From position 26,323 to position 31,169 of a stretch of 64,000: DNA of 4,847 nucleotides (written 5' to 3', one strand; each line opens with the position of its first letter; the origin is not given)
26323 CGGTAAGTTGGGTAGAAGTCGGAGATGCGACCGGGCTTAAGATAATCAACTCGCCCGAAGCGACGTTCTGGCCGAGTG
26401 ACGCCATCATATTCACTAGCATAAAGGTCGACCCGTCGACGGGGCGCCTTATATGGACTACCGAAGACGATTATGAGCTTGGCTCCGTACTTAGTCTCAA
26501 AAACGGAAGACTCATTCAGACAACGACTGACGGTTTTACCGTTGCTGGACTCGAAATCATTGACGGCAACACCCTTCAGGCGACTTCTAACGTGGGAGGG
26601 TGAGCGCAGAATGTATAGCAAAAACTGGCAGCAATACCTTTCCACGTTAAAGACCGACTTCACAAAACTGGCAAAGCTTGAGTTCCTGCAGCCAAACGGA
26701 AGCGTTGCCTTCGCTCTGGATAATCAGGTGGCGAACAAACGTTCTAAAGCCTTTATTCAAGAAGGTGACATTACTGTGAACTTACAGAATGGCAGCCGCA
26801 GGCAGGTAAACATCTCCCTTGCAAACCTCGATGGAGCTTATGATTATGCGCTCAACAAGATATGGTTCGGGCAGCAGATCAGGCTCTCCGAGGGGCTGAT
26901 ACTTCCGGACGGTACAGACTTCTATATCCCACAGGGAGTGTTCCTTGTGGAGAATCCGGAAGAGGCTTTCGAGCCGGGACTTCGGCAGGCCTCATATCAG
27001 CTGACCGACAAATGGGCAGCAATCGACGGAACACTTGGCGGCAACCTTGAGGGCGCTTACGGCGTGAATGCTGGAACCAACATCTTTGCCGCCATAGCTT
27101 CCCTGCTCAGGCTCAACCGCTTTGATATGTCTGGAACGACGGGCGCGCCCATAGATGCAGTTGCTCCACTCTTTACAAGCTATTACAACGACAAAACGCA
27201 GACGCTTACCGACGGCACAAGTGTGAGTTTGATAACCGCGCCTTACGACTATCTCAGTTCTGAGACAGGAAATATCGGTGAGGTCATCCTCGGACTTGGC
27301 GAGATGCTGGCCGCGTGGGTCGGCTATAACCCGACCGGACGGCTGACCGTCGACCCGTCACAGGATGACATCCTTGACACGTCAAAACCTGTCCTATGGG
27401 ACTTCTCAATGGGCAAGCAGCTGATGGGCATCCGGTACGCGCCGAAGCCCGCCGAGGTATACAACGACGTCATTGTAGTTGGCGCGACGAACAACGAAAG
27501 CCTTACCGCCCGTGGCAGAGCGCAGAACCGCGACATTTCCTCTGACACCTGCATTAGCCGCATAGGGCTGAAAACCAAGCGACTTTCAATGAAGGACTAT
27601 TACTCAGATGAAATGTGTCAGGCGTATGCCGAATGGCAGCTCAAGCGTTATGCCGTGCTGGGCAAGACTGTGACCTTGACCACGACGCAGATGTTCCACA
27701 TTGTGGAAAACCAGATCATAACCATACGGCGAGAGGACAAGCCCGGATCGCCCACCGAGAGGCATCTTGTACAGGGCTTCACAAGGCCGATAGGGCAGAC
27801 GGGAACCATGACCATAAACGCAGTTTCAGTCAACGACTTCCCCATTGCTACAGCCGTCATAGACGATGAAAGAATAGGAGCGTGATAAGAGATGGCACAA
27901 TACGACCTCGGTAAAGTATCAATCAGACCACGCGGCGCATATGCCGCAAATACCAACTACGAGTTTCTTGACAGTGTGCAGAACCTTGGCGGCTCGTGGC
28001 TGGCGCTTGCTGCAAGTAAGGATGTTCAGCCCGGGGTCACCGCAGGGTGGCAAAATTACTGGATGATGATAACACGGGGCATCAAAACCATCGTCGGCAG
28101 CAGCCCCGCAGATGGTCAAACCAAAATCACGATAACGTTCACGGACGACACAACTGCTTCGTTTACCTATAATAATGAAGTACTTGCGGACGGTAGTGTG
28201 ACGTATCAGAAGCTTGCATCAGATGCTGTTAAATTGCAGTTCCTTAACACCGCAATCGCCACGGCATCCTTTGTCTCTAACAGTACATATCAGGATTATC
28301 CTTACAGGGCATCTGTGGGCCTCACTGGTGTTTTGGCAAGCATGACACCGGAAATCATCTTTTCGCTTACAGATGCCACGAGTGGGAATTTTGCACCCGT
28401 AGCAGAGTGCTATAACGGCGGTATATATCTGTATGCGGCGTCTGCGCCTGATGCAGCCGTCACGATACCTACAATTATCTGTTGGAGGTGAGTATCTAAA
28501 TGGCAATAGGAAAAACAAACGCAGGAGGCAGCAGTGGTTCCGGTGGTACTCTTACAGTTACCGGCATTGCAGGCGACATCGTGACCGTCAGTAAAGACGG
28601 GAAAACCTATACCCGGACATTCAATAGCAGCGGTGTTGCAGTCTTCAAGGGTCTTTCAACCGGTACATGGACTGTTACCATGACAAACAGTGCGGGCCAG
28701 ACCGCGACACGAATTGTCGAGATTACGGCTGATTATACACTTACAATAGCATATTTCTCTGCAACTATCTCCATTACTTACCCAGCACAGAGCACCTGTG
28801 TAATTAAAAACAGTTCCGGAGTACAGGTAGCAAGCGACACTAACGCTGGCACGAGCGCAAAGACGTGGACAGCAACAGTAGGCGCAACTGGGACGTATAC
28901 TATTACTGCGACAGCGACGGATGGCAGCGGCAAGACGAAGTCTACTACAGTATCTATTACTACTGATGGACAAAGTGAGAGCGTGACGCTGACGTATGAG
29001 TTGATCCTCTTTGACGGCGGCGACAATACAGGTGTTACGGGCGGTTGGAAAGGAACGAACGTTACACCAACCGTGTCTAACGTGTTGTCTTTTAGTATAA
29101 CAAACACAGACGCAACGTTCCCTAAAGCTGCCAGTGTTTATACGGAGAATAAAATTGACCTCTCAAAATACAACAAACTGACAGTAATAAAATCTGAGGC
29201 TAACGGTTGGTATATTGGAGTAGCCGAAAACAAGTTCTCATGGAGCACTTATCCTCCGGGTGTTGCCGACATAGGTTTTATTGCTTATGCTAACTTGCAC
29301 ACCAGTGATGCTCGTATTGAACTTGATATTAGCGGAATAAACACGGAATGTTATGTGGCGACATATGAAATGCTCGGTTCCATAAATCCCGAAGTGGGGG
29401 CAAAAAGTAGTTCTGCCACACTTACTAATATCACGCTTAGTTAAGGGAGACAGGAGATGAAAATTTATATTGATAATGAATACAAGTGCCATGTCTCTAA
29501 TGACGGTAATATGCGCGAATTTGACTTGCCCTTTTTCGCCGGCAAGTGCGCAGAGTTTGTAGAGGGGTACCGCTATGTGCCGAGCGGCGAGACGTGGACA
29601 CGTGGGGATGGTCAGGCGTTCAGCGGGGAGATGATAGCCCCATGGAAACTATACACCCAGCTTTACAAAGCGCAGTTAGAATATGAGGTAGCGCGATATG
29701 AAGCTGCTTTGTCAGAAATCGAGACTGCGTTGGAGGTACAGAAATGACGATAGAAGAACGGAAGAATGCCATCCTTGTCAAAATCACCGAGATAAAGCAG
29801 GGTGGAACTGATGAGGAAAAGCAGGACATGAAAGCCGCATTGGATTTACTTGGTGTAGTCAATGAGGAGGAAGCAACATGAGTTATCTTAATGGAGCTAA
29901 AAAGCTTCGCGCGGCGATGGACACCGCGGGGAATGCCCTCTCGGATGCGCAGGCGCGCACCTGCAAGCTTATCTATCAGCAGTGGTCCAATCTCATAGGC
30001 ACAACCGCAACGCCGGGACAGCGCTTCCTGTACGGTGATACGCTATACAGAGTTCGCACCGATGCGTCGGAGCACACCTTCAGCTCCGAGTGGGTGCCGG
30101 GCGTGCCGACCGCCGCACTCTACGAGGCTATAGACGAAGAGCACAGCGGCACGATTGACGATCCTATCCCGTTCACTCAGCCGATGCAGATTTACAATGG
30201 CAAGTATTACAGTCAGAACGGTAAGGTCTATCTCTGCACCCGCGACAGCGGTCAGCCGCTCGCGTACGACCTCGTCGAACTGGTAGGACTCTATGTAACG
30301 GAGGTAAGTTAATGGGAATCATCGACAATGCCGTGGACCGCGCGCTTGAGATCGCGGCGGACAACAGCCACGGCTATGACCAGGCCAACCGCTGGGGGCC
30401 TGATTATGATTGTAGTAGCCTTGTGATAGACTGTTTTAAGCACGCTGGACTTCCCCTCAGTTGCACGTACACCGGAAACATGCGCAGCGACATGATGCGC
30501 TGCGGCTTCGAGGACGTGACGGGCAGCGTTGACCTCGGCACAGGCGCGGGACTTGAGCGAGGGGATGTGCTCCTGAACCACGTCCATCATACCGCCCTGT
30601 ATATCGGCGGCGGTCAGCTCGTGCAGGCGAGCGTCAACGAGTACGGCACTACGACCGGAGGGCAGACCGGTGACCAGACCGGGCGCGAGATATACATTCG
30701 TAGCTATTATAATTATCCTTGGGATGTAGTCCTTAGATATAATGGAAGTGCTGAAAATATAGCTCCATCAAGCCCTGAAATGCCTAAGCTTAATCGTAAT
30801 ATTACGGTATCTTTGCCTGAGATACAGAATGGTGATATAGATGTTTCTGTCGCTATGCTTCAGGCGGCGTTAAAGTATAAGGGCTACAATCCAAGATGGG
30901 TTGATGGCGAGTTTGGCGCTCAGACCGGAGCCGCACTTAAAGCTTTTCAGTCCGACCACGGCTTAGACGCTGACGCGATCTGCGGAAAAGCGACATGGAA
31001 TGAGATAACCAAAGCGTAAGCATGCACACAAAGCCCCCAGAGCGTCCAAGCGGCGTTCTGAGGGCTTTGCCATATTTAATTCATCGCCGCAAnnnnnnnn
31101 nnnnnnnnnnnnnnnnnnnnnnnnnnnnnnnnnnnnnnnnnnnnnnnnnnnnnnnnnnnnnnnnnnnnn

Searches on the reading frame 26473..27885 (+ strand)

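Call 28: search_protein_families(library=phrogs, proteins=[window:26473-27885:+], max_evalue=0.001)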
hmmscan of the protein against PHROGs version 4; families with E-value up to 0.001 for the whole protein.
window:26473-27885:+ (470 aa): 1 family
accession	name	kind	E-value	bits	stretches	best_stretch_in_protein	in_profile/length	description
phrog_1887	-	tail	2.9e-33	116.8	1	51-450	288-652/670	tail protein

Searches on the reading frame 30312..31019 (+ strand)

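Call 28: search_protein_families(library=phrogs, proteins=[window:30312-31019:+], max_evalue=0.001)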
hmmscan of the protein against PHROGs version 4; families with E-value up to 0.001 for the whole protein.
window:30312-31019:+ (235 aa): 10 families
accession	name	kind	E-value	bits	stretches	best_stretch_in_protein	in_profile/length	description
phrog_14030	-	unknown function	2.1e-34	120.1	1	7-148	55-218/273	-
phrog_32635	-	unknown function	1.1e-18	68.6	1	31-148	50-166/318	-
phrog_1493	-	lysis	6.1e-16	59.6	1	112-234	188-307/394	endolysin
phrog_2649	-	lysis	2.3e-15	58.1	1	167-234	171-237/261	endolysin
phrog_31947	-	unknown function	2.7e-12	47.8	1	32-172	46-201/306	-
phrog_1224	-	head and packaging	5.2e-09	36.9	1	174-233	7-65/438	endolysin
phrog_329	-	tail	5.6e-06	25.8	1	29-116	558-639/949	minor tail protein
phrog_1512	-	lysis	9.7e-05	23.5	1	153-233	165-243/314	endolysin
phrog_17214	-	lysis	0.00022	22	1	152-232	228-312/322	endolysin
phrog_6707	-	lysis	0.00039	20.4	1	179-229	187-239/311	endolysin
